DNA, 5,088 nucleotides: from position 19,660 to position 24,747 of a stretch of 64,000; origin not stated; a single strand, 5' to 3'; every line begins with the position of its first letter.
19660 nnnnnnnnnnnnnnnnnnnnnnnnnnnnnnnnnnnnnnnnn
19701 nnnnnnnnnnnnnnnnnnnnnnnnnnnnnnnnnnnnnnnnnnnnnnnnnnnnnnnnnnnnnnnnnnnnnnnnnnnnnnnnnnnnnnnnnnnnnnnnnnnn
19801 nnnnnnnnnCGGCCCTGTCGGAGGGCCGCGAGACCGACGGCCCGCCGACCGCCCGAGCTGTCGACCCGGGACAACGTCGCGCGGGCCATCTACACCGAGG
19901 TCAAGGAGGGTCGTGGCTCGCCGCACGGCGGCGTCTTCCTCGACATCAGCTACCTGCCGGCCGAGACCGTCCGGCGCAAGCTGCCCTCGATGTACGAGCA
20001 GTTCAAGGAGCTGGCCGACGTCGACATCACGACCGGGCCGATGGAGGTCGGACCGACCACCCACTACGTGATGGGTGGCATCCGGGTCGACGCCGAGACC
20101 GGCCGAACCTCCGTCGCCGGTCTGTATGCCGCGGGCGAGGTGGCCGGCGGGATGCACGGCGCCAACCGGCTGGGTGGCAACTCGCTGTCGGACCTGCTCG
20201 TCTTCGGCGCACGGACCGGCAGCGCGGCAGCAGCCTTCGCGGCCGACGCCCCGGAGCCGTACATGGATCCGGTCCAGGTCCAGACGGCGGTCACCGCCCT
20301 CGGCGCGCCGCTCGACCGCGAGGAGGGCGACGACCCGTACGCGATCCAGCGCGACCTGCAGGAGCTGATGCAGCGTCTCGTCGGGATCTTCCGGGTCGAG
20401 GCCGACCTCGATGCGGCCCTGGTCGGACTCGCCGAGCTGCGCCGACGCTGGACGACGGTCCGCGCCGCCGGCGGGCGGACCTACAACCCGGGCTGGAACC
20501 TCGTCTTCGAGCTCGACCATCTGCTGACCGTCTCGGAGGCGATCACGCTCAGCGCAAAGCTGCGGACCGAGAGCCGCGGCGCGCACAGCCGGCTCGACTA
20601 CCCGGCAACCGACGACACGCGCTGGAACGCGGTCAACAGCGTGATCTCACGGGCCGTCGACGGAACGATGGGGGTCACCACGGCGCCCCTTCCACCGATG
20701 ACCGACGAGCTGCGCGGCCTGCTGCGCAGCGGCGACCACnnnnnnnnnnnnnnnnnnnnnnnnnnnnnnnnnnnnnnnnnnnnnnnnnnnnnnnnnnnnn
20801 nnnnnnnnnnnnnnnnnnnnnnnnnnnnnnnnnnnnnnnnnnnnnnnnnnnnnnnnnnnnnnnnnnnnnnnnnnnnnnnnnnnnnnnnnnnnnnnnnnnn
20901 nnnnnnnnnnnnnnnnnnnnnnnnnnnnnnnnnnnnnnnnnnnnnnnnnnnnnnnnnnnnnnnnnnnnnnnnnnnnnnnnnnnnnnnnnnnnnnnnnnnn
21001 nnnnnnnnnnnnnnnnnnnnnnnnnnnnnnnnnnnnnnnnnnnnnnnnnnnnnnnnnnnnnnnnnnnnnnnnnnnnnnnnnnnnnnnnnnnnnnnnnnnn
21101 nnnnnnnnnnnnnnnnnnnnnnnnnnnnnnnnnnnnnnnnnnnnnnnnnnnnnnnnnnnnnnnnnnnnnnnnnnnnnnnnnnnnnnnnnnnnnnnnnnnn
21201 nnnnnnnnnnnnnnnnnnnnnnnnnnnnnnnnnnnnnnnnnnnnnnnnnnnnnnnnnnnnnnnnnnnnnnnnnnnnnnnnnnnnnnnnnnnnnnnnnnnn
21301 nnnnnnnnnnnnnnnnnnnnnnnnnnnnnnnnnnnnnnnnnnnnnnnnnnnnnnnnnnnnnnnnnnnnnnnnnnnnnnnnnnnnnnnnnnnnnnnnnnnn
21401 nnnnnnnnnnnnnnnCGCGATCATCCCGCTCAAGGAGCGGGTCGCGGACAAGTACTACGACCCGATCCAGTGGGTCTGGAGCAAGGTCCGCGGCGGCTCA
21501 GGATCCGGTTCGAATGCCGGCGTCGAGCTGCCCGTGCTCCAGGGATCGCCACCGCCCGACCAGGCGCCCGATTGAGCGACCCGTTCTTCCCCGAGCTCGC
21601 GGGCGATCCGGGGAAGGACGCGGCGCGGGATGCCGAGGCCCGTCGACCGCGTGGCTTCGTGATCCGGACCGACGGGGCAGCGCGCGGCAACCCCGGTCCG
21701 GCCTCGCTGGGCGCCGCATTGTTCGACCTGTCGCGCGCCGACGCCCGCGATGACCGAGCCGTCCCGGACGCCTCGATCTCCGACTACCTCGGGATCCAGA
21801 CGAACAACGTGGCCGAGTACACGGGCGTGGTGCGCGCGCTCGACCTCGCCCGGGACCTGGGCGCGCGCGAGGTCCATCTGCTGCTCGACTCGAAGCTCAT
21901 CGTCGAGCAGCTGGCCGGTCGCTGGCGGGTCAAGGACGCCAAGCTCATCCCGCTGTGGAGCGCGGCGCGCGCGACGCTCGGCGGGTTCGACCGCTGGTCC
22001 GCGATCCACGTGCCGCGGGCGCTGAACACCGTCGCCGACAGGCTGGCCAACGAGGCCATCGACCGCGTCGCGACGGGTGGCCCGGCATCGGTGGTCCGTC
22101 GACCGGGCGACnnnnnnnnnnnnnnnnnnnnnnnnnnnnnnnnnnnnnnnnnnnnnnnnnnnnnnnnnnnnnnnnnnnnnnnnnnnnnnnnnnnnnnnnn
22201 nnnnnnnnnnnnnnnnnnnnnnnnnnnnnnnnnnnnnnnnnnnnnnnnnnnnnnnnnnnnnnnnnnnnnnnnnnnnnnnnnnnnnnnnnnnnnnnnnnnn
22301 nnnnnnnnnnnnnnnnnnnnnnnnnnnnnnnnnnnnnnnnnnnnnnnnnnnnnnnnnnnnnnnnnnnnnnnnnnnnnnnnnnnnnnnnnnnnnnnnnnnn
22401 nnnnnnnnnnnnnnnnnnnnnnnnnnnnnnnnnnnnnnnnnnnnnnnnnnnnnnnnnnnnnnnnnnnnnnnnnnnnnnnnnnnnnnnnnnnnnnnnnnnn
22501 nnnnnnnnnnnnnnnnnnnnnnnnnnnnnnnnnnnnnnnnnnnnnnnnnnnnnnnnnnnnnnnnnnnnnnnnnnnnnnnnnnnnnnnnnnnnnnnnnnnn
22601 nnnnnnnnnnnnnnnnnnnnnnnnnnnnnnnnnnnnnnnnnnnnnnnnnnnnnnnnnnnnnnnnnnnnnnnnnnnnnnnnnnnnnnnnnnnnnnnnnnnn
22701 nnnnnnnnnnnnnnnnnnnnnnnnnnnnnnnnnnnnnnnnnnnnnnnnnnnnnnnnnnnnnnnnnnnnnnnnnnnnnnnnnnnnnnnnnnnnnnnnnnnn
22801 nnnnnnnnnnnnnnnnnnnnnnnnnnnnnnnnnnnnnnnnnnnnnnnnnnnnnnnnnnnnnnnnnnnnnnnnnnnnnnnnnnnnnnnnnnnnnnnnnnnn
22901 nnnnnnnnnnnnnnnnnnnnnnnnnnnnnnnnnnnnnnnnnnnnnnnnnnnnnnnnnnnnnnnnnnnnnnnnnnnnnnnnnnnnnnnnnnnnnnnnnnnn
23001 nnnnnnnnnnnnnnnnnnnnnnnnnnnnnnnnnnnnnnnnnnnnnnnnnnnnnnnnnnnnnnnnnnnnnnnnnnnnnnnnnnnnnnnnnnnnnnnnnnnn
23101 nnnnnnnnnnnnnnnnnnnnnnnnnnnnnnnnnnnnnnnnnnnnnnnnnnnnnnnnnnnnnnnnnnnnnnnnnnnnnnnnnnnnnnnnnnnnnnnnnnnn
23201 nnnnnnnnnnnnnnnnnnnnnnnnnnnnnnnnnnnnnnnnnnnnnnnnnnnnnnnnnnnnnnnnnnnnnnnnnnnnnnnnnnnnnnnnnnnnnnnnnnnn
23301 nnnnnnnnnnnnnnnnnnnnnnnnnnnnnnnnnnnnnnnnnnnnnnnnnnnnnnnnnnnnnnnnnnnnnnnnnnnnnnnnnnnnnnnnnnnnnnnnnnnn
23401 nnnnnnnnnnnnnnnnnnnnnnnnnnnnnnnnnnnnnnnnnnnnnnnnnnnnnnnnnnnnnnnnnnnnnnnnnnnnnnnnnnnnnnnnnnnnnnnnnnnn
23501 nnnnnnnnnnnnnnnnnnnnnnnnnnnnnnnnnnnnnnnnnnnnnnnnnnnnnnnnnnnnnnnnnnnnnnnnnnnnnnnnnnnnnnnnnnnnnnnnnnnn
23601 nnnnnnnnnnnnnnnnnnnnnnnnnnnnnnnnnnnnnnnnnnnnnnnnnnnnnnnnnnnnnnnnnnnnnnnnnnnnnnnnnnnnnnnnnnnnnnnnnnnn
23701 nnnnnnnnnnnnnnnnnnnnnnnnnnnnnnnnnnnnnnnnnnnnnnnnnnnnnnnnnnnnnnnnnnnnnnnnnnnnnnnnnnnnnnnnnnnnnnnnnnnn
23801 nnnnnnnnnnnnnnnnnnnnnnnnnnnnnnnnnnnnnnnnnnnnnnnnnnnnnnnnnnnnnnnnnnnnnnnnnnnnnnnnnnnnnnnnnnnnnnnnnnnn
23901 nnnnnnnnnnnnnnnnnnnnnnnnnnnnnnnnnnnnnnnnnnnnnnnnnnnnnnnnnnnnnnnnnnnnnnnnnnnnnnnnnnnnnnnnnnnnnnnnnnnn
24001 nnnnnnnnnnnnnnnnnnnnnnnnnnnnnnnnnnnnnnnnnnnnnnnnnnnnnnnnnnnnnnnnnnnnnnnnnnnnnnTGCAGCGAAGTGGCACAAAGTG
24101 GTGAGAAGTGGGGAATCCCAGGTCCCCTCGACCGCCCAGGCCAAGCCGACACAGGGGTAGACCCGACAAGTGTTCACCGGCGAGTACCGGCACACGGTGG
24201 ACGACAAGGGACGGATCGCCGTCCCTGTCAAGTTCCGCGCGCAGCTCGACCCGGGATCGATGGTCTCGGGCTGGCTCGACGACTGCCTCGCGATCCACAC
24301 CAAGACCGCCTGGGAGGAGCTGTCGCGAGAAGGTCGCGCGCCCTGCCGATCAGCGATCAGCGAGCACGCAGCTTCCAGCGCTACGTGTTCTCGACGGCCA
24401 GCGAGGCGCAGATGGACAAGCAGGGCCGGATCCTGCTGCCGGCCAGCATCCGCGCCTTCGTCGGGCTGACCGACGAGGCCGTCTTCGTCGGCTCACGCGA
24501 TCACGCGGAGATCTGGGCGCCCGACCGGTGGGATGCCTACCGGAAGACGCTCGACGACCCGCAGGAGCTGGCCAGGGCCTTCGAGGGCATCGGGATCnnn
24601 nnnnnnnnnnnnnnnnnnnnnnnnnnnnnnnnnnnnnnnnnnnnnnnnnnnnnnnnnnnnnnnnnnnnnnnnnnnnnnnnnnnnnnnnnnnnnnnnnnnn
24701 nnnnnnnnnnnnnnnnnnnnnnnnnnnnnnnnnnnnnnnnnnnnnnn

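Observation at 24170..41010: Unusual dcw cluster: high-GC organism with ftsA and sbp, a yjbQ inserted between ftsA and ftsZ, and no murE or murC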

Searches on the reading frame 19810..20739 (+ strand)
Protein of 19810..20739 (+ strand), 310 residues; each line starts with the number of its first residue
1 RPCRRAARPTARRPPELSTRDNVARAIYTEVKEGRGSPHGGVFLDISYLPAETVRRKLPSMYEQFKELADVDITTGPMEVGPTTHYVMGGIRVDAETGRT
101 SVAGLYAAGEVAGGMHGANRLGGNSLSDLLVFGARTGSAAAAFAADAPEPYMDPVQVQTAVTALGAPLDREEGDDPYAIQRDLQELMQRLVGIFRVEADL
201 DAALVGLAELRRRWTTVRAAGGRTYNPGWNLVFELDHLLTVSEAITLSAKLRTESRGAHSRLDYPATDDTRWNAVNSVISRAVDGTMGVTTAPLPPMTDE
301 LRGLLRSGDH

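Call 50: search_protein_families(library=pfam, proteins=[window:19810-20739:+], max_evalue=0.001)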
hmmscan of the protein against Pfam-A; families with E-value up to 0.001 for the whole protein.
window:19810-20739:+ (310 aa): 2 families
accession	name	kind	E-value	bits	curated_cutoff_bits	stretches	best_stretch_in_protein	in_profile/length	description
PF00890.30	FAD_binding_2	-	5.7e-26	92.1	20.4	1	14-126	288-414/414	FAD binding domain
PF02910.25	Succ_DH_flav_C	-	7.9e-25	87.7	20.8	1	181-291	2-113/130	Fumarate reductase flavoprotein C-term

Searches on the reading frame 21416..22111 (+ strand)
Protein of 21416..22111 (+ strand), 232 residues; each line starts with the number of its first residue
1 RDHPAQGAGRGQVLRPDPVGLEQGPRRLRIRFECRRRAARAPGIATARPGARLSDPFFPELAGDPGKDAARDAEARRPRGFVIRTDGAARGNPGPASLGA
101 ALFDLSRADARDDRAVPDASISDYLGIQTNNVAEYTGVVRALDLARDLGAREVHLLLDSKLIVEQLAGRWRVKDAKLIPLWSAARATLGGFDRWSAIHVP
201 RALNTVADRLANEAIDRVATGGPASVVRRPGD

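Call 50: search_protein_families(library=pfam, proteins=[window:21416-22111:+], max_evalue=0.001)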
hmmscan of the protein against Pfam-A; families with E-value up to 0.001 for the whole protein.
window:21416-22111:+ (232 aa): 2 families
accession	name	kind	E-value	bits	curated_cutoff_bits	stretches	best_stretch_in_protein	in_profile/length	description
PF13456.12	RVT_3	-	1.9e-16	60.5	21.6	1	85-214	2-123/123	Reverse transcriptase-like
PF00075.30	RNase_H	-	2.7e-06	28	25.8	1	82-170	5-82/141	RNase H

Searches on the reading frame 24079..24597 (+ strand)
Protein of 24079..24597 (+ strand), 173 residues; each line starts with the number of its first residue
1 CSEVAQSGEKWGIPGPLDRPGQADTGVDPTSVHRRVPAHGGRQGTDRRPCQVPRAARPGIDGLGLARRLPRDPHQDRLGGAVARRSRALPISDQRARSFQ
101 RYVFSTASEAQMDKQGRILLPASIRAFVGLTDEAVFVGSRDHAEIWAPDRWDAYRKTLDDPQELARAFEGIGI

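Call 8: search_protein_families(library=pfam, proteins=[window:24079-24597:+], max_evalue=0.01)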
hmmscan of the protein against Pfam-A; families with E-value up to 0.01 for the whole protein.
window:24079-24597:+ (173 aa): 1 family
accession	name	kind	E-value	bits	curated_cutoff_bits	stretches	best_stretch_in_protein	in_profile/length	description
PF02381.23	MraZ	-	2.4e-13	50.3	23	1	104-158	2-56/72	MraZ protein, putative antitoxin-like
